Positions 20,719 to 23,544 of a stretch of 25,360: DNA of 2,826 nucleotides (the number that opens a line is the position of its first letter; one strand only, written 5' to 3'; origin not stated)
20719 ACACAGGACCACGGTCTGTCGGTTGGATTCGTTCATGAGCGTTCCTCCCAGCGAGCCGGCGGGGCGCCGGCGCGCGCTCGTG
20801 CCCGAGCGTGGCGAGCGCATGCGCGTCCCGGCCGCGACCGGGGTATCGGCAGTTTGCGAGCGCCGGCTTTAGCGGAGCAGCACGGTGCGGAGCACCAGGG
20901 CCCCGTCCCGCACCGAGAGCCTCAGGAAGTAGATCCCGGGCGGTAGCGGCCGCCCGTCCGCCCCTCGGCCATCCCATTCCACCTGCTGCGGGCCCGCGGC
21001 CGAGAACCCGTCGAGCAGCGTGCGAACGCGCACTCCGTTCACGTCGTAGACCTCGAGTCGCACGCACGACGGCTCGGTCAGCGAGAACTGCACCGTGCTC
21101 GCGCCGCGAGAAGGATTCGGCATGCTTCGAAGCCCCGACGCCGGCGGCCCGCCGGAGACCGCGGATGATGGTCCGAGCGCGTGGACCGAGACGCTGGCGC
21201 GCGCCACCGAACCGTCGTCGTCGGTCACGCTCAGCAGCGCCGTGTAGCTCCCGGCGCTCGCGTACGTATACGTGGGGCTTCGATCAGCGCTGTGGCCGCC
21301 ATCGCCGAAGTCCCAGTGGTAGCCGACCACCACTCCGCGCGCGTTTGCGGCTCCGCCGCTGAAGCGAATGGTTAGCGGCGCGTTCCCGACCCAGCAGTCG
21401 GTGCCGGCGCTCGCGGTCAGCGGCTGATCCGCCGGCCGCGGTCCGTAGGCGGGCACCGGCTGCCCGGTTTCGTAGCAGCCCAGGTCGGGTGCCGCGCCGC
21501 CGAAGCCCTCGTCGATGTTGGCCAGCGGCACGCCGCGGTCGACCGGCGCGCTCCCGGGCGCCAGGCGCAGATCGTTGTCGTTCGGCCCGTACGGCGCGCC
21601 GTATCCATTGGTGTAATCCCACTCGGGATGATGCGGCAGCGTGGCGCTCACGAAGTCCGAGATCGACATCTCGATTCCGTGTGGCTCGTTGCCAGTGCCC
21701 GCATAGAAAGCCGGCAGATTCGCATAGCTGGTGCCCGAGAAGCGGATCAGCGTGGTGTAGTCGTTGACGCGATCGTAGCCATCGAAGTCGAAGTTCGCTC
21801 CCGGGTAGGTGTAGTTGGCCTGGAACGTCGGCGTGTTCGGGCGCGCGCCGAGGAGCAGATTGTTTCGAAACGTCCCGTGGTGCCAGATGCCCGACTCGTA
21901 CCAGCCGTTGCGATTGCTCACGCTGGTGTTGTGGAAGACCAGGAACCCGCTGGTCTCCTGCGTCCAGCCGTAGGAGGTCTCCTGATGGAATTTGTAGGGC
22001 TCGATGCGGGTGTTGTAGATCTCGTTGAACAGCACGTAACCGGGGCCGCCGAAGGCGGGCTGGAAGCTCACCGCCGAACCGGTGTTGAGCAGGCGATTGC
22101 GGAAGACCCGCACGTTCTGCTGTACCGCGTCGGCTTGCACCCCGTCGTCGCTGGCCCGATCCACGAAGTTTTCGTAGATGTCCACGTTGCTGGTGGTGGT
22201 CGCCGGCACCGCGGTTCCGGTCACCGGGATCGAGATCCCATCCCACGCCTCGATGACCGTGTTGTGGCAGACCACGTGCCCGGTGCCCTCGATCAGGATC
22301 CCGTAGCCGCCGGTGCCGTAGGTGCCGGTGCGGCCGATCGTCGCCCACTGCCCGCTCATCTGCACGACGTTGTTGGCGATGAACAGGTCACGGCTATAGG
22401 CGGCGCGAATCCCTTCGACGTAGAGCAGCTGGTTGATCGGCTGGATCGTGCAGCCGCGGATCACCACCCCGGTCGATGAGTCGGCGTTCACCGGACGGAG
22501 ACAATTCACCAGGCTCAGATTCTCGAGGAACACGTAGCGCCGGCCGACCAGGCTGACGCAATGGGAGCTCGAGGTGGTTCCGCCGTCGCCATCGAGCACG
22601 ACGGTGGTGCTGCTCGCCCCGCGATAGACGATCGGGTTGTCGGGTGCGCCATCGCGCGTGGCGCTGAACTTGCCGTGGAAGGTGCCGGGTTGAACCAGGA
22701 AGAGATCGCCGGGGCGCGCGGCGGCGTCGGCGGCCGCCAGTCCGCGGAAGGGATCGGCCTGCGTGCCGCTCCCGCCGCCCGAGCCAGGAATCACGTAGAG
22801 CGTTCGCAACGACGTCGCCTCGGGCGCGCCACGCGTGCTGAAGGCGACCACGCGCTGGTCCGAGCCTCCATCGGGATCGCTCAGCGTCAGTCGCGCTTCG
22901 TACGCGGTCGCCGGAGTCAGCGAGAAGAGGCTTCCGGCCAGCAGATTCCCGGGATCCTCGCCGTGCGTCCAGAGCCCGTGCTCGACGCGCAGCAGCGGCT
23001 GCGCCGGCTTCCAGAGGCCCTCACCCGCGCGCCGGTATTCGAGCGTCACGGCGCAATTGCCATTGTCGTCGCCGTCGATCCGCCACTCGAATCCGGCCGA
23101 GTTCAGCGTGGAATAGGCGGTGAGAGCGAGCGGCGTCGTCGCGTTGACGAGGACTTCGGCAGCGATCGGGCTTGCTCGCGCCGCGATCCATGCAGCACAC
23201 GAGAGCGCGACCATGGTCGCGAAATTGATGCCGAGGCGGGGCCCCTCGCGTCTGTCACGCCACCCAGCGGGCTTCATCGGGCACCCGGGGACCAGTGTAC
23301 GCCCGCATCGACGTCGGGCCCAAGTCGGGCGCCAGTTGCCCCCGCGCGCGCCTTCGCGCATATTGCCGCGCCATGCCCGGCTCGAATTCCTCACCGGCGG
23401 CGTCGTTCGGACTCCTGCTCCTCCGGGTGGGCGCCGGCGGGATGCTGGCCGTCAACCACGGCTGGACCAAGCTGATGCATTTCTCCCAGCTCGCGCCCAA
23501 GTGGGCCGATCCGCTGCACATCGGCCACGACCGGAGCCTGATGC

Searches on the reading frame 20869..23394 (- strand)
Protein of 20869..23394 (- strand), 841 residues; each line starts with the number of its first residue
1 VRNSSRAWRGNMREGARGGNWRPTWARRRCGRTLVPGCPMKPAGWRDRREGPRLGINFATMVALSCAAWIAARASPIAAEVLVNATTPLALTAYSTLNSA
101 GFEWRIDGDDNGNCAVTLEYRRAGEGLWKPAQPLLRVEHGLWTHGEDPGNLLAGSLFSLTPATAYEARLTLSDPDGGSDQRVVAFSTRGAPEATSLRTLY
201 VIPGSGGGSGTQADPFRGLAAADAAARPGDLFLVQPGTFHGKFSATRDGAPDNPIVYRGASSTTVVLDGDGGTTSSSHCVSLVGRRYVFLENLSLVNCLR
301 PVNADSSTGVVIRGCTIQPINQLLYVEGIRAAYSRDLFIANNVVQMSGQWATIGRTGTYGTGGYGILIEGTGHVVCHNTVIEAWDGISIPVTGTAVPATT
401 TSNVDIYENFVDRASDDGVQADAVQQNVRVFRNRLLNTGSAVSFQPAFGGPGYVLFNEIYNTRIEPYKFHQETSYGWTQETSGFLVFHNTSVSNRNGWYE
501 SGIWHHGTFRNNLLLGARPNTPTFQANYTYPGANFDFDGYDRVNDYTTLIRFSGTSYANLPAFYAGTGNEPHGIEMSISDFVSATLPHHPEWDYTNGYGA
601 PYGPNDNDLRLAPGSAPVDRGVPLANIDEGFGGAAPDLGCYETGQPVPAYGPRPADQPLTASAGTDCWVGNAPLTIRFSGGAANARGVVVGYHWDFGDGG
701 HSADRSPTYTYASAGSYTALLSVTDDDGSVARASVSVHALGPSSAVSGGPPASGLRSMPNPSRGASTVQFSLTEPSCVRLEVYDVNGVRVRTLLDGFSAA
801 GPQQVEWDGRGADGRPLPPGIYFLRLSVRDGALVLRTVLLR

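Call 46: search_protein_families(library=pfam, proteins=[window:20869-23394:-], max_evalue=0.0001)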
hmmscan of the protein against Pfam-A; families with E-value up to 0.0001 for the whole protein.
window:20869-23394:- (841 aa): 4 families
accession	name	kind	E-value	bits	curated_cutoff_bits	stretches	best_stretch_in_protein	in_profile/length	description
PF18911.6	PKD_4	-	4.7e-16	59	27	1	671-733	15-79/85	PKD domain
PF00801.26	PKD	-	1.3e-10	41.5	23.5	1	672-733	13-75/80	PKD domain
PF13860.13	FlgD_ig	-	1.4e-10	41.5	27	1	765-828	11-75/79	FlgD Ig-like domain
PF13229.12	Beta_helix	-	1.7e-07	31.4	25.9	0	344-512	3-156/158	Right handed beta helix region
